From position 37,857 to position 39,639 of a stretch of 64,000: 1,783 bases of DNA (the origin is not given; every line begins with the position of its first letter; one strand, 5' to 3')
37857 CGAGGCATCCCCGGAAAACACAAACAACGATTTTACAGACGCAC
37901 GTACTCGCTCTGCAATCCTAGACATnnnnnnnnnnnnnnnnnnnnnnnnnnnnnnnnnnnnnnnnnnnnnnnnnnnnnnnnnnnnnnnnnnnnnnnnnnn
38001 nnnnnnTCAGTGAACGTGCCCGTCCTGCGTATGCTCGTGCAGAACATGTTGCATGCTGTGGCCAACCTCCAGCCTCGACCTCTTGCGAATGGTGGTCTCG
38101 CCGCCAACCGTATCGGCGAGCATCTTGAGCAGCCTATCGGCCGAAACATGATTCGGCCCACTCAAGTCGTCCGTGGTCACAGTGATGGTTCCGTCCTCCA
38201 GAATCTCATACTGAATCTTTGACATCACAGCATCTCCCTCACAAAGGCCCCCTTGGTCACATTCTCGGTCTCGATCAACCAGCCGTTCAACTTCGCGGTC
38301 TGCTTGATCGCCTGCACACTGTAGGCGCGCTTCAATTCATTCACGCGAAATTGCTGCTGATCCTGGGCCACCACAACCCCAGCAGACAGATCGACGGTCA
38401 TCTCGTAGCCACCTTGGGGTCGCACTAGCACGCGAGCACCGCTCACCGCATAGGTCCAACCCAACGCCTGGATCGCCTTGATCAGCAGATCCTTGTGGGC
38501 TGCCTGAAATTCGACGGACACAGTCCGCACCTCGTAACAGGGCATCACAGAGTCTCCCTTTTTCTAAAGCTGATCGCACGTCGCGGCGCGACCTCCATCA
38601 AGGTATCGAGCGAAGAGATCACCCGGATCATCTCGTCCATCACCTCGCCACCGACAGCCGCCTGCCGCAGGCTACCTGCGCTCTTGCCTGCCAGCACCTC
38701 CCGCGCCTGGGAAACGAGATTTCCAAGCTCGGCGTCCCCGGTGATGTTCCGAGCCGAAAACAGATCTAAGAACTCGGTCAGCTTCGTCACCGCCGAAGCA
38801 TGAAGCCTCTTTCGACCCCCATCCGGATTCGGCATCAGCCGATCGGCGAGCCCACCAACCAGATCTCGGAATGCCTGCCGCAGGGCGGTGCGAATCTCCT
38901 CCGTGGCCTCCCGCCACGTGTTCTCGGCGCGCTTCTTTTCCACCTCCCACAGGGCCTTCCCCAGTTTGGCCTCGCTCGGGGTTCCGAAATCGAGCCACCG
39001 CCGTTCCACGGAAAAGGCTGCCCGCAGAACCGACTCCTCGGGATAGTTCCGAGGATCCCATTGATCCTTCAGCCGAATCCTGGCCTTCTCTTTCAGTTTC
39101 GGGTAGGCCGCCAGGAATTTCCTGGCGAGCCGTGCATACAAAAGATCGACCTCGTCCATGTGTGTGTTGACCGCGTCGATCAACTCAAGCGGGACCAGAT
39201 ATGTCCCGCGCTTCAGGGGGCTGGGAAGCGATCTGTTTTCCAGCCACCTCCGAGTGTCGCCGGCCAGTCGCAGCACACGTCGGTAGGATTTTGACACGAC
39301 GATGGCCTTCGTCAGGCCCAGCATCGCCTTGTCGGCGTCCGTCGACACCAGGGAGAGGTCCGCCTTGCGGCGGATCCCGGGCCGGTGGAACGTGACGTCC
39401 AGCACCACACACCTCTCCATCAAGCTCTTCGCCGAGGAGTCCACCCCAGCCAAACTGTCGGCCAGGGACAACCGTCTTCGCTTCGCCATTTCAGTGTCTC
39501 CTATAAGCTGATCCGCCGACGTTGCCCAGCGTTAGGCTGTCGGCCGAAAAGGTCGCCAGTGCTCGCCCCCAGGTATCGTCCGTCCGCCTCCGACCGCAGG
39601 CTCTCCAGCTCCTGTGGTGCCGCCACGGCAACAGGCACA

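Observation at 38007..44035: AAA+ ATPase, GATase-II and amidoligase share a 19-nt start-associated leader and sit with DUF2997/DUF1257/DUF3150-like genes: an uncharacterised enzymatic cassette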

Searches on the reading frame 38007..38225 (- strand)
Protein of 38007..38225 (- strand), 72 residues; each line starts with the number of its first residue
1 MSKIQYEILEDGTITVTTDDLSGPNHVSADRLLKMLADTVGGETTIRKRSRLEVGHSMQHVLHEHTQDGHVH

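Call 8: search_protein_families(library=pfam, max_evalue=0.01, proteins=[window:38007-38225:-])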
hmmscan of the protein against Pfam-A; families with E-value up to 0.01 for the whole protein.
window:38007-38225:- (72 aa): 0 families

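Call 36: search_protein_families(library=pfam, max_evalue=10, proteins=[window:38007-38225:-])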
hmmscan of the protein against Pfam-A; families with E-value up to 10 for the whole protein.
window:38007-38225:- (72 aa): 1 family
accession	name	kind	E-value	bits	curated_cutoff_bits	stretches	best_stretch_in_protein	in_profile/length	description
PF15937.10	PrlF_antitoxin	-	0.061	13.9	32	1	3-38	27-61/99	prlF antitoxin for toxin YhaV_toxin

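Call 37: search_protein_families(library=phrogs, max_evalue=0.01, proteins=[window:38007-38225:-])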
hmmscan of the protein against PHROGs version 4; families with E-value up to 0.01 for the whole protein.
window:38007-38225:- (72 aa): 0 families

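Call 56: search_protein_families(library=ncbifam, max_evalue=1, proteins=[window:38007-38225:-])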
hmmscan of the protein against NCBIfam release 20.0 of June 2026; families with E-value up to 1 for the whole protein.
window:38007-38225:- (72 aa): 0 families

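Call 57: search_protein_families(library=padloc, max_evalue=0.01, proteins=[window:38007-38225:-])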
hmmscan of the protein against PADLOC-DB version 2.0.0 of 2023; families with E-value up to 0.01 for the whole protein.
window:38007-38225:- (72 aa): 0 families

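Call 93: find_homologous_proteins(query=window:38007-38225:-, max_evalue=0.001)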
Query window:38007-38225:- (72 aa): 18 proteins with E <= 0.001 among 18 candidates.
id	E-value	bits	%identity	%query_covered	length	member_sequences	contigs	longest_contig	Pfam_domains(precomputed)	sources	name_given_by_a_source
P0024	1.2e-39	150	100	100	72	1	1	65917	-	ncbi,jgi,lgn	ncbi:MAG: hypothetical protein WC378_00205 [Opitutaceae bacterium]|jgi:hypothetical protein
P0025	2.0e-26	109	70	99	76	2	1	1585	-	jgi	jgi:hypothetical protein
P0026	1.9e-25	106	72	96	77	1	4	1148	-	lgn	-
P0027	2.1e-24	102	70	97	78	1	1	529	-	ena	-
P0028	2.7e-24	102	69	100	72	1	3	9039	-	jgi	-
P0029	1.5e-23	100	69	82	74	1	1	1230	-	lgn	-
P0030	1.6e-23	100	64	85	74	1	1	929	-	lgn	-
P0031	7.9e-23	97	63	99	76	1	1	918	-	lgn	-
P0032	1.3e-22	97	69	99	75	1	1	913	-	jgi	jgi:hypothetical protein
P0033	1.6e-22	96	65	99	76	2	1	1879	-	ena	-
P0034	3.1e-22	95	65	96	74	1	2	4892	-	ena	-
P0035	1.5e-20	90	58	100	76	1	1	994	-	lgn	-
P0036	3.3e-20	89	68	96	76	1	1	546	-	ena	-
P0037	9.9e-19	84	68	96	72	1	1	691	-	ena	-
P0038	1.8e-18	84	63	96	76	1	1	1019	-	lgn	-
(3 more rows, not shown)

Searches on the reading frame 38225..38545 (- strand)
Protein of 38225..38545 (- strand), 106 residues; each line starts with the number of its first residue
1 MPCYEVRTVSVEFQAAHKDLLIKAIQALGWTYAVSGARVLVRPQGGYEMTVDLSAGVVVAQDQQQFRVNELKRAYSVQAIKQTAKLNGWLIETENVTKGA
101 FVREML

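Call 8: search_protein_families(library=pfam, max_evalue=0.01, proteins=[window:38225-38545:-])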
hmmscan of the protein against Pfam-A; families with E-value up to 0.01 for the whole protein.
window:38225-38545:- (106 aa): 0 families

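Call 36: search_protein_families(library=pfam, max_evalue=10, proteins=[window:38225-38545:-])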
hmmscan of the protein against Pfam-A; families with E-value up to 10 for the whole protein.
window:38225-38545:- (106 aa): 3 families
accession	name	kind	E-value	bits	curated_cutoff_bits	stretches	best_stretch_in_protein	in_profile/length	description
PF24782.2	WD40_MABP1-WDR62_2nd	-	0.026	13.9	290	1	15-101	197-284/341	MABP1/WDR62 second WD40 domain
PF17393.7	DUF5402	-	0.15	12.5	25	1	5-70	45-110/120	Family of unknown function (DUF5402)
PF14020.11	DUF4236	-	0.25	12.3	27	1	28-53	22-47/55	Protein of unknown function (DUF4236)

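Call 37: search_protein_families(library=phrogs, max_evalue=0.01, proteins=[window:38225-38545:-])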
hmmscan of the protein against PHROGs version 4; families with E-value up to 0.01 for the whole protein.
window:38225-38545:- (106 aa): 0 families

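Call 56: search_protein_families(library=ncbifam, max_evalue=1, proteins=[window:38225-38545:-])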
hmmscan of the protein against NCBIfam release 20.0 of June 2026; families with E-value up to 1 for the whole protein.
window:38225-38545:- (106 aa): 2 families
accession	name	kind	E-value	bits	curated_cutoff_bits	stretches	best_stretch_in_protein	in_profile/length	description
NF041872.1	EPS_EpsA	equivalog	0.07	12.4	500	1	23-77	23-77/265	exopolysaccharide biosynthesis glycosyltransferase EpsA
NF005297.0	PRK06824.1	equivalog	0.13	12.1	145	0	7-36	91-120/121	translation initiation factor Sui1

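Call 57: search_protein_families(library=padloc, max_evalue=0.01, proteins=[window:38225-38545:-])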
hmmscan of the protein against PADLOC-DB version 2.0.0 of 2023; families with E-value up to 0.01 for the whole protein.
window:38225-38545:- (106 aa): 0 families

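Call 58: find_homologous_proteins(query=window:38225-38545:-, max_evalue=0.001)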
Query window:38225-38545:- (106 aa): 23 proteins with E <= 0.001 among 27 candidates.
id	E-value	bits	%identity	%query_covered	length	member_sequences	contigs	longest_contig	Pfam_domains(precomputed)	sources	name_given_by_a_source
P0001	4.6e-62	224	100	100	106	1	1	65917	-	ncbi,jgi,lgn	ncbi:MAG: hypothetical protein WC378_00210 [Opitutaceae bacterium]|jgi:hypothetical protein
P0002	2.0e-19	87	51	100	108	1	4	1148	-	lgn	-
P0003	4.4e-18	83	47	97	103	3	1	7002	-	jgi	-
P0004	2.1e-15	74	48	87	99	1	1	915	-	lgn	-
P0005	2.9e-13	67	45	87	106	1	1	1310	-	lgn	-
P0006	8.4e-13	66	47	84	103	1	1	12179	-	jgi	-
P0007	1.5e-12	65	48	75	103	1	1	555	-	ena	-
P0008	2.7e-12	64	46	72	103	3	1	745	-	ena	-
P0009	4.0e-12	64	48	84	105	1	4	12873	-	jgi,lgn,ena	-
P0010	5.8e-12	63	45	87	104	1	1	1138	-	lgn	-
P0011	2.8e-11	61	45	84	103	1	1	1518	-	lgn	-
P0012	4.1e-11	61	44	84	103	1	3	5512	-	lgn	-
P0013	7.9e-11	60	49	84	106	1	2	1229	-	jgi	jgi:hypothetical protein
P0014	2.4e-10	58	42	87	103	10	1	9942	-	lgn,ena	-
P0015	2.2e-9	55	38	85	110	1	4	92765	-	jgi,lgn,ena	jgi:hypothetical protein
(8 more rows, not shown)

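Call 60: search_protein_families(library=pfam, alignment_id=A2, max_evalue=1)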
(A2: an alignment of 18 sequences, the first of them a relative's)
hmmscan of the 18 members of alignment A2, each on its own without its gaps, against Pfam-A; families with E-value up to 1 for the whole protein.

A. member 1, P0001 (106 aa): 3 families
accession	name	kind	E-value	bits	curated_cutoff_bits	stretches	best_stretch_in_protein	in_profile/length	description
PF24782.2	WD40_MABP1-WDR62_2nd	-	0.026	13.9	290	1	15-101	197-284/341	MABP1/WDR62 second WD40 domain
PF17393.7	DUF5402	-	0.15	12.5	25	1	5-70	45-110/120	Family of unknown function (DUF5402)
PF14020.11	DUF4236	-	0.25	12.3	27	1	28-53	22-47/55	Protein of unknown function (DUF4236)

B. families by the number of members that match (of 18 scanned): 16 families
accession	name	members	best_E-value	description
PF10298.14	WhiA_N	1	0.0039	WhiA N-terminal LAGLIDADG-like domain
PF08152.18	GUCT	1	0.024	GUCT (NUC152) domain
PF24782.2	WD40_MABP1-WDR62_2nd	1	0.026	MABP1/WDR62 second WD40 domain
PF00403.32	HMA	1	0.028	Heavy-metal-associated domain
PF11658.13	CBP_BcsG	1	0.028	Cellulose biosynthesis protein BcsG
PF11869.14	DUF3389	1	0.042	Protein of unknown function (DUF3389)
PF10772.14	Phage_HP1_Orf24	1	0.047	Bacteriophage HP1, Orf24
PF14025.11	DUF4241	1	0.048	Protein of unknown function (DUF4241)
PF09840.14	DUF2067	1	0.071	Uncharacterized protein conserved in archaea (DUF2067)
PF21956.1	DUF6922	1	0.094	Family of unknown function (DUF6922)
PF02413.22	Caudo_TAP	1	0.094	Caudovirales tail fibre assembly protein, lambda gpK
PF21253.3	Mann_GBD_bact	1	0.095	Mannanase, galactose-binding domain-like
PF03792.18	PBC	1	0.11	PBC domain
PF17393.7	DUF5402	1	0.15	Family of unknown function (DUF5402)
PF21307.2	Glyco_hydro_95_C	1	0.17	Glycoside hydrolase family 95, C-terminal domain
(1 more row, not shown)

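Call 61: find_encoding_contigs(protein=P0015, flank=9000, max_places=2)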
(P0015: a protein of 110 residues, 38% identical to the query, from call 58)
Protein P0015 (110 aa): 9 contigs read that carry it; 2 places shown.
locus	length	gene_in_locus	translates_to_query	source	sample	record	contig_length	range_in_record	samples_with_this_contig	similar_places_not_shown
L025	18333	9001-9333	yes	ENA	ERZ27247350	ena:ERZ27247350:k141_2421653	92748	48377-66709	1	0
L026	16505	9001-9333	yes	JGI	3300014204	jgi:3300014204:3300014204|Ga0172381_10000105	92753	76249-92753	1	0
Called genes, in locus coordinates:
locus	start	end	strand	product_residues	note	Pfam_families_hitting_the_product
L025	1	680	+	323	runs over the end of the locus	-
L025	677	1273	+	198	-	-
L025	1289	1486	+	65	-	-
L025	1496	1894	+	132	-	-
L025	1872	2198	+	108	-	-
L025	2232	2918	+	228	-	-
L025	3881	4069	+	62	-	-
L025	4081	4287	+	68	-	-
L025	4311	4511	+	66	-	-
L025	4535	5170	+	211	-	-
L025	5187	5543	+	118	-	-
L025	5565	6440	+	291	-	-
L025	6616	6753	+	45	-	-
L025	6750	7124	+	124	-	-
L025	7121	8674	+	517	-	PF00004:AAA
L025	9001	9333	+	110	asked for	-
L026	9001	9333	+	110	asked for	-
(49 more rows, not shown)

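Call 62: find_encoding_contigs(protein=P0009, flank=9000, max_places=2)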
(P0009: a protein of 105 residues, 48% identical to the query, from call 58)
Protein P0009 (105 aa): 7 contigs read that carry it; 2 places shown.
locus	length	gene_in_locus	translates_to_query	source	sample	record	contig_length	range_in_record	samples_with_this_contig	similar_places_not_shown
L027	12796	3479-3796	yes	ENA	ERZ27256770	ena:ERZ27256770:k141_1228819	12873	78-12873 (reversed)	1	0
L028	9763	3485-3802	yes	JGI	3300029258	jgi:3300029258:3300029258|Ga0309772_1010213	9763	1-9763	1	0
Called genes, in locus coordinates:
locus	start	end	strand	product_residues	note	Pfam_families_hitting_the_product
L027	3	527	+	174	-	?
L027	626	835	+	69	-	-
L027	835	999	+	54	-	-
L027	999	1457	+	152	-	PF03013:Pyr_excise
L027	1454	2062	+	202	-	-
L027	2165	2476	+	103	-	-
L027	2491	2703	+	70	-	PF17283:Zn_ribbon_SprT (faint)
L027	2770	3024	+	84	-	-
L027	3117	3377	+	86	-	-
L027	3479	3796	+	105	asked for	-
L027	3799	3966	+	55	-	-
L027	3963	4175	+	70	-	-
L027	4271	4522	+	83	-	-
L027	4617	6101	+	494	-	PF00004:AAA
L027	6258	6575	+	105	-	-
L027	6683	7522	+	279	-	PF11348:DUF3150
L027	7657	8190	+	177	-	-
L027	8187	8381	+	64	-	-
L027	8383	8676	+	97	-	-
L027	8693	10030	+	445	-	PF00176:SNF2-rel_dom, PF00271:Helicase_C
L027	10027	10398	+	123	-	-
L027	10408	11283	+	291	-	-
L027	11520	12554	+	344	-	-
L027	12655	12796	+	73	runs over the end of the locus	?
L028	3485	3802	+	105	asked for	-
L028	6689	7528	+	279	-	PF11348:DUF3150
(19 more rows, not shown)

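Call 63: find_encoding_contigs(protein=P0006, flank=9000, max_places=2)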
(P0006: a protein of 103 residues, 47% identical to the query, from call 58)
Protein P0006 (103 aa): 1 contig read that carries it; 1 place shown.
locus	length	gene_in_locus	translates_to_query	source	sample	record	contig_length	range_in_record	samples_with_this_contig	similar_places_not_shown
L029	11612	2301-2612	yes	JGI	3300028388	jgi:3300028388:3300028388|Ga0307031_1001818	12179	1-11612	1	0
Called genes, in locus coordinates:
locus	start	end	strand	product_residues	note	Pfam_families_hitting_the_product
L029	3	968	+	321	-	?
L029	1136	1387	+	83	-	-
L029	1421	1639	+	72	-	-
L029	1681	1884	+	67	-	-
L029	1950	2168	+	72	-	-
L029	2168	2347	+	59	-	-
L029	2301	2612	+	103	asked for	-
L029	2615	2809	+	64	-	-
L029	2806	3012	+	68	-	-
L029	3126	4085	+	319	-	-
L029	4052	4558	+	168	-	-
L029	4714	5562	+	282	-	PF11348:DUF3150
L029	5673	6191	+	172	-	-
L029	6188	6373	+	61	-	-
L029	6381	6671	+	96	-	-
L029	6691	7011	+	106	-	-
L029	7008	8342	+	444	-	PF00176:SNF2-rel_dom, PF00271:Helicase_C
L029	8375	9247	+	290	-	PF13155:Toprim_2 (faint)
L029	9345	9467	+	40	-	-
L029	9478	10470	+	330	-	-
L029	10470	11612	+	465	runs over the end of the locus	-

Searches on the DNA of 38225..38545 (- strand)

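Call 64: search_rna_families(sources=[L025, L027, L029, L023, L017], threshold=gathering)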
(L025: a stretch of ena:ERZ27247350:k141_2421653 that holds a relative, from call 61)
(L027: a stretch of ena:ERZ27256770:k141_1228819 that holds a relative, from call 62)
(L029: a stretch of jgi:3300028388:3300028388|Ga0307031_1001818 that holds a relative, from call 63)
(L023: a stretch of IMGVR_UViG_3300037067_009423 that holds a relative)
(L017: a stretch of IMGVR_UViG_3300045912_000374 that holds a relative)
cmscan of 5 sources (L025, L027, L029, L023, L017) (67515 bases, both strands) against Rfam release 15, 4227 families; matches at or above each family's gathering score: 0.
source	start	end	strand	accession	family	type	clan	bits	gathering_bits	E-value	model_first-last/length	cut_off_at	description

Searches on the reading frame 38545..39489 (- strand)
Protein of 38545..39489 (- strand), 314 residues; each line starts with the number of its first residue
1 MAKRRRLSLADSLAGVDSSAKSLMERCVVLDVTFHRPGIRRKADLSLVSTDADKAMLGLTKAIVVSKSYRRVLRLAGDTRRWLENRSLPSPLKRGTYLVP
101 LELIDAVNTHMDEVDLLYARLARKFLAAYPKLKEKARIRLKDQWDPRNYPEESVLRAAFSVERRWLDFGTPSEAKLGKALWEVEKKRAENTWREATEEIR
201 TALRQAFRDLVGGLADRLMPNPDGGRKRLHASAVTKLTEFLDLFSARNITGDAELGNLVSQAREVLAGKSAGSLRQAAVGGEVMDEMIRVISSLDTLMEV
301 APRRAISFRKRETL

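Call 8: search_protein_families(library=pfam, max_evalue=0.01, proteins=[window:38545-39489:-])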
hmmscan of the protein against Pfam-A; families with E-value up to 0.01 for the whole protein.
window:38545-39489:- (314 aa): 1 family
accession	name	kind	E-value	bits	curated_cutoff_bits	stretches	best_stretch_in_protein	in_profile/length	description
PF11348.13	DUF3150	-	0.0027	17.5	24.9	1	63-202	45-184/257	Protein of unknown function (DUF3150)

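Call 36: search_protein_families(library=pfam, max_evalue=10, proteins=[window:38545-39489:-])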
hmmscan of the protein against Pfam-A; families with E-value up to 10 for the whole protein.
window:38545-39489:- (314 aa): 1 family
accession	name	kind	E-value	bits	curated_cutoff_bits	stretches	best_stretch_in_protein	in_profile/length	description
PF11348.13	DUF3150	-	0.0027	17.5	24.9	1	63-202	45-184/257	Protein of unknown function (DUF3150)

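Call 37: search_protein_families(library=phrogs, max_evalue=0.01, proteins=[window:38545-39489:-])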
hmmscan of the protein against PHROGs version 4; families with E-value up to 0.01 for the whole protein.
window:38545-39489:- (314 aa): 0 families

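Call 56: search_protein_families(library=ncbifam, max_evalue=1, proteins=[window:38545-39489:-])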
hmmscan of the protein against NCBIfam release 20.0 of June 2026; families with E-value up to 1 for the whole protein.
window:38545-39489:- (314 aa): 0 families

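Call 57: search_protein_families(library=padloc, max_evalue=0.01, proteins=[window:38545-39489:-])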
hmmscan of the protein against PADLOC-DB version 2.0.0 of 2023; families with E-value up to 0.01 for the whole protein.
window:38545-39489:- (314 aa): 0 families

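Call 108: search_solved_structures(query=window:38545-39489:-, max_evalue=1)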
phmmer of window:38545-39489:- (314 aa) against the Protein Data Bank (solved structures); distinct sequences matched with E-value up to 1: 0.
